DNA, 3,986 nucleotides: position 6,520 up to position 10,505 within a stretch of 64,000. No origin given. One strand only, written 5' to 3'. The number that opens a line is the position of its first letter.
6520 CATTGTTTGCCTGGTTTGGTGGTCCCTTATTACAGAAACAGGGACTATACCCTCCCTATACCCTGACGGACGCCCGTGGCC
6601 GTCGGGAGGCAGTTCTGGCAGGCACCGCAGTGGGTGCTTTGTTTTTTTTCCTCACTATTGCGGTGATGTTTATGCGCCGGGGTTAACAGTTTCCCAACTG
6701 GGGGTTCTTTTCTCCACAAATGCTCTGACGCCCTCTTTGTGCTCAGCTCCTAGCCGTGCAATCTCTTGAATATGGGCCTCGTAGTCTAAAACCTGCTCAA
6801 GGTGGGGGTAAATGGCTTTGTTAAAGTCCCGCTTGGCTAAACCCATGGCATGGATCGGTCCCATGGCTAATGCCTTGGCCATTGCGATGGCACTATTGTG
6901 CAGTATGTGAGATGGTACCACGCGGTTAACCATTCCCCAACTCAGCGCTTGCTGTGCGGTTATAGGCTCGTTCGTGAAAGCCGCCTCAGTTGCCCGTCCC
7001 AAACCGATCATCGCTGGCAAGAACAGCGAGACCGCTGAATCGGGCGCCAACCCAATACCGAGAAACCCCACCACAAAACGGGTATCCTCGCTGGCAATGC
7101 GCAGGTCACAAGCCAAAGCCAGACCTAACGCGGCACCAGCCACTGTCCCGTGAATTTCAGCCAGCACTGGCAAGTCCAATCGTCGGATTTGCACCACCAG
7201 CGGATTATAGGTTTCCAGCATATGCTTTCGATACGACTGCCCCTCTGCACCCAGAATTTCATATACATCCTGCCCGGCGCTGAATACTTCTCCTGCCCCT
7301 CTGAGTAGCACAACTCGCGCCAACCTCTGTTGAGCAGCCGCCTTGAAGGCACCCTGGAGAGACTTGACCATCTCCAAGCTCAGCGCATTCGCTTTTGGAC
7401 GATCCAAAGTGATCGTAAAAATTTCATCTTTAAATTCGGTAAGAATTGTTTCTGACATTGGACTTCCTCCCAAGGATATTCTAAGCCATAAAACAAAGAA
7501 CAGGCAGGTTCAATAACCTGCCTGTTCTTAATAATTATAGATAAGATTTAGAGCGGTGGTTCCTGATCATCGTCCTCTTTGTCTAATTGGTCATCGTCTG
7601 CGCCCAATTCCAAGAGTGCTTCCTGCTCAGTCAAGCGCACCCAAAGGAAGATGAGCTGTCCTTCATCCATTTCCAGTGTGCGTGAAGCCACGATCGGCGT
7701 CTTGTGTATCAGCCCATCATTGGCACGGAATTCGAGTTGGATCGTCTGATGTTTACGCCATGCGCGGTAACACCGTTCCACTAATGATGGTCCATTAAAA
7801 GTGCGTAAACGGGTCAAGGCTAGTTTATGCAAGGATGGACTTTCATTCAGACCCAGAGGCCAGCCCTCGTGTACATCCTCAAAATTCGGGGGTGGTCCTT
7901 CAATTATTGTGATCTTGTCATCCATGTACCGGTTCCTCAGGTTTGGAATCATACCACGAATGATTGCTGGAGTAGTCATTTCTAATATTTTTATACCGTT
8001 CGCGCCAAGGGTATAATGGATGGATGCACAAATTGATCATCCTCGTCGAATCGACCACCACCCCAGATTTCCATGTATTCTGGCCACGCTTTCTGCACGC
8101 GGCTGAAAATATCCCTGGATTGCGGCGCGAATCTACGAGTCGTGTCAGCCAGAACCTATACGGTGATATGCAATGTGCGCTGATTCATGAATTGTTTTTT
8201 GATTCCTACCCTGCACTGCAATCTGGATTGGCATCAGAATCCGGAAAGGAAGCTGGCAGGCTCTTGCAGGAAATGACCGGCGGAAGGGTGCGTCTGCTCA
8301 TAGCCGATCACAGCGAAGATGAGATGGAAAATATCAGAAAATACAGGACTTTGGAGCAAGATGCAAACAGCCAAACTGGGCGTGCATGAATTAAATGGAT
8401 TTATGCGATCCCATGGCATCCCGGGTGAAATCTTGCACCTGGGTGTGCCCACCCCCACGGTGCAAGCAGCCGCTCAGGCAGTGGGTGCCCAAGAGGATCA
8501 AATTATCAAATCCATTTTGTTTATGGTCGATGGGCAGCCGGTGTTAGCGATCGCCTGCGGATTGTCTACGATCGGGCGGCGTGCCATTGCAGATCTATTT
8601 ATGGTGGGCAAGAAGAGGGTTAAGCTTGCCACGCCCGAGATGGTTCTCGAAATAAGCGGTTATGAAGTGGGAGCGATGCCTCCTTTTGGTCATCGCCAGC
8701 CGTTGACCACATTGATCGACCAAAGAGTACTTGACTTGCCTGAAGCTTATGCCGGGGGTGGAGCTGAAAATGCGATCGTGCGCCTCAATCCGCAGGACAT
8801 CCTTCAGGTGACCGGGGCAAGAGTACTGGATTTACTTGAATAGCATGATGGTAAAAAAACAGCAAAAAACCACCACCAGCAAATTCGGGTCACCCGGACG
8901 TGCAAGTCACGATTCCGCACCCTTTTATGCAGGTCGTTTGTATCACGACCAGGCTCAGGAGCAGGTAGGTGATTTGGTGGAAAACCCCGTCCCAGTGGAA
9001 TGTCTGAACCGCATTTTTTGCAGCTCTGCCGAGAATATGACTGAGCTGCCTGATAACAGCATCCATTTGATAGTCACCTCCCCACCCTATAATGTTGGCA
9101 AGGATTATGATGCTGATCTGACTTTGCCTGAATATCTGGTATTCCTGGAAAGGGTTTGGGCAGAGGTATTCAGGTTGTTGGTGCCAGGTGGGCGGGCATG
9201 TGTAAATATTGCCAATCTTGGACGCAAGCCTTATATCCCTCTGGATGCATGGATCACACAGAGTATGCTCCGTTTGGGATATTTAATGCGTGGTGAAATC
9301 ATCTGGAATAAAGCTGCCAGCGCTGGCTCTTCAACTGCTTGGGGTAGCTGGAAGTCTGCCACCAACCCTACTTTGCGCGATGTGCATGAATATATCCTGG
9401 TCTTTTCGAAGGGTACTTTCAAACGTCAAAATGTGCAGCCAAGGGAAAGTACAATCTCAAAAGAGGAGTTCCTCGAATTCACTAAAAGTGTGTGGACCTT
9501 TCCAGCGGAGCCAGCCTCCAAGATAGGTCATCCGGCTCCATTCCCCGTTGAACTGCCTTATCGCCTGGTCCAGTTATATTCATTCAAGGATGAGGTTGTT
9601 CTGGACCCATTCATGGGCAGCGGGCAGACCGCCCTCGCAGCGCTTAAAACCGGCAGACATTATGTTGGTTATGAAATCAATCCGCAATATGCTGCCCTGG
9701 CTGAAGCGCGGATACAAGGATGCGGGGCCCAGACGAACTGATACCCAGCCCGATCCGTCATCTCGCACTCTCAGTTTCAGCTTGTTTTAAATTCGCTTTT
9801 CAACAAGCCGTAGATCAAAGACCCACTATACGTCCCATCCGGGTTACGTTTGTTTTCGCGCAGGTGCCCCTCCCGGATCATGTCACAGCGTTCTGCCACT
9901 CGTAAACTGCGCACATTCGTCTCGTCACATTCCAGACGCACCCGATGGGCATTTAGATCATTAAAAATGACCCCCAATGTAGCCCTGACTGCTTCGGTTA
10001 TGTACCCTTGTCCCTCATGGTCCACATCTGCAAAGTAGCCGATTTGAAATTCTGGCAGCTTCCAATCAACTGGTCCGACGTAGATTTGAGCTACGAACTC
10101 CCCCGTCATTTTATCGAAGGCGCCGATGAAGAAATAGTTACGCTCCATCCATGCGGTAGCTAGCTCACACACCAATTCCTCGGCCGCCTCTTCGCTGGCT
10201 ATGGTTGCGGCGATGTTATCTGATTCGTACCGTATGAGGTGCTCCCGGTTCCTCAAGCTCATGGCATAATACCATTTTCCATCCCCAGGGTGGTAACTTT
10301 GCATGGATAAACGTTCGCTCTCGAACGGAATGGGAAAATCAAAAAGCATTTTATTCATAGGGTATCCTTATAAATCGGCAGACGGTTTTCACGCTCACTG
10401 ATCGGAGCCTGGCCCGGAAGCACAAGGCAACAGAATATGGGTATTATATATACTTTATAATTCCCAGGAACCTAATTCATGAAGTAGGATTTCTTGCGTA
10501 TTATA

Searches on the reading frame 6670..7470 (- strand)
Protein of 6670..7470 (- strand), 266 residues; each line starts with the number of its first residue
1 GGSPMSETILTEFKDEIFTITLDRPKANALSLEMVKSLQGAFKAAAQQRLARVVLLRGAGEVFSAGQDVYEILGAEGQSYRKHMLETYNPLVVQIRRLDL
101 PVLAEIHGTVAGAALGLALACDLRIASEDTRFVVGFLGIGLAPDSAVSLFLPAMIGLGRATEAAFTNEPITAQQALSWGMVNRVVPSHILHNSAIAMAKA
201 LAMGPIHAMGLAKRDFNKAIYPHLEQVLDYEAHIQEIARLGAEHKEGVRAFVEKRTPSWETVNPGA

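Call 66: search_protein_families(library=pfam, proteins=[window:6670-7470:-], max_evalue=0.00001)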
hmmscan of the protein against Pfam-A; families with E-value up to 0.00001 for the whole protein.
window:6670-7470:- (266 aa): 2 families
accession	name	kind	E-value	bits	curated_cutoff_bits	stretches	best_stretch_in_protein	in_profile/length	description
PF00378.25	ECH_1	-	1.5e-53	182.1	27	1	13-260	2-249/251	Enoyl-CoA hydratase/isomerase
PF16113.10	ECH_2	-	7.4e-31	108.3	27.2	1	19-192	3-179/335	Enoyl-CoA hydratase/isomerase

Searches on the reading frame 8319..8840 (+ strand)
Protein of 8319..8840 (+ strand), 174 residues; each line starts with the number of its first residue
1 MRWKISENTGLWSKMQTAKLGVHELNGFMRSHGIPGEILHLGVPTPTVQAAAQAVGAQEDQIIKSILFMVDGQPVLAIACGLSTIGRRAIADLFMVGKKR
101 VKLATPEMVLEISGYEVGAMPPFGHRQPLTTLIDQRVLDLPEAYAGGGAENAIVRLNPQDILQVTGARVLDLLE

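Call 66: search_protein_families(library=pfam, proteins=[window:8319-8840:+], max_evalue=0.00001)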
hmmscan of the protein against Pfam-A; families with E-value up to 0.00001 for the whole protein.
window:8319-8840:+ (174 aa): 1 family
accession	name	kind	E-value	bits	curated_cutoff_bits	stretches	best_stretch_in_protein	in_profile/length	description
PF04073.20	tRNA_edit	-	8.8e-22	77.9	25.5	1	44-162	3-121/123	Aminoacyl-tRNA editing domain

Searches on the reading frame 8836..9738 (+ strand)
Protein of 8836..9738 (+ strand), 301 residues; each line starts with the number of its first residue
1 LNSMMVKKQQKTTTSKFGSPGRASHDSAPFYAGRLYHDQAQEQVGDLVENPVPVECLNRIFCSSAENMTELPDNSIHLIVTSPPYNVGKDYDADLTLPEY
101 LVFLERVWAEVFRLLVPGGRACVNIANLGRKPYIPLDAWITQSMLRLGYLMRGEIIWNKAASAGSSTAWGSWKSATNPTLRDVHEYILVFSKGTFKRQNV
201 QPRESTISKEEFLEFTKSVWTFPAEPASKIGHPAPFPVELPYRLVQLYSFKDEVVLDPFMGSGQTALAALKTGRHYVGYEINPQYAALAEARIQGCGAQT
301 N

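Call 66: search_protein_families(library=pfam, proteins=[window:8836-9738:+], max_evalue=0.00001)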
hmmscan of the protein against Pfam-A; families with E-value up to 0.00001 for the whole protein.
window:8836-9738:+ (301 aa): 1 family
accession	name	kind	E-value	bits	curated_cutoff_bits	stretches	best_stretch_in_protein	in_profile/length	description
PF01555.25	N6_N4_Mtase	-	4e-46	158.2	26.7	1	76-290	1-220/221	DNA methylase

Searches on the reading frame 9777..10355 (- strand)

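Call 77: search_protein_families(library=pfam, proteins=[window:9777-10355:-], max_evalue=0.00001)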
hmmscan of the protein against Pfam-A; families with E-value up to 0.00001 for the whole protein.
window:9777-10355:- (192 aa): 2 families
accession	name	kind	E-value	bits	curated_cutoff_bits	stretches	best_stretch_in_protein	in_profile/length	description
PF13302.13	Acetyltransf_3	-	2.3e-17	64.4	25.4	1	30-159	16-137/138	Acetyltransferase (GNAT) domain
PF00583.31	Acetyltransf_1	-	2.2e-07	31.6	20.7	1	67-157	24-114/116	Acetyltransferase (GNAT) family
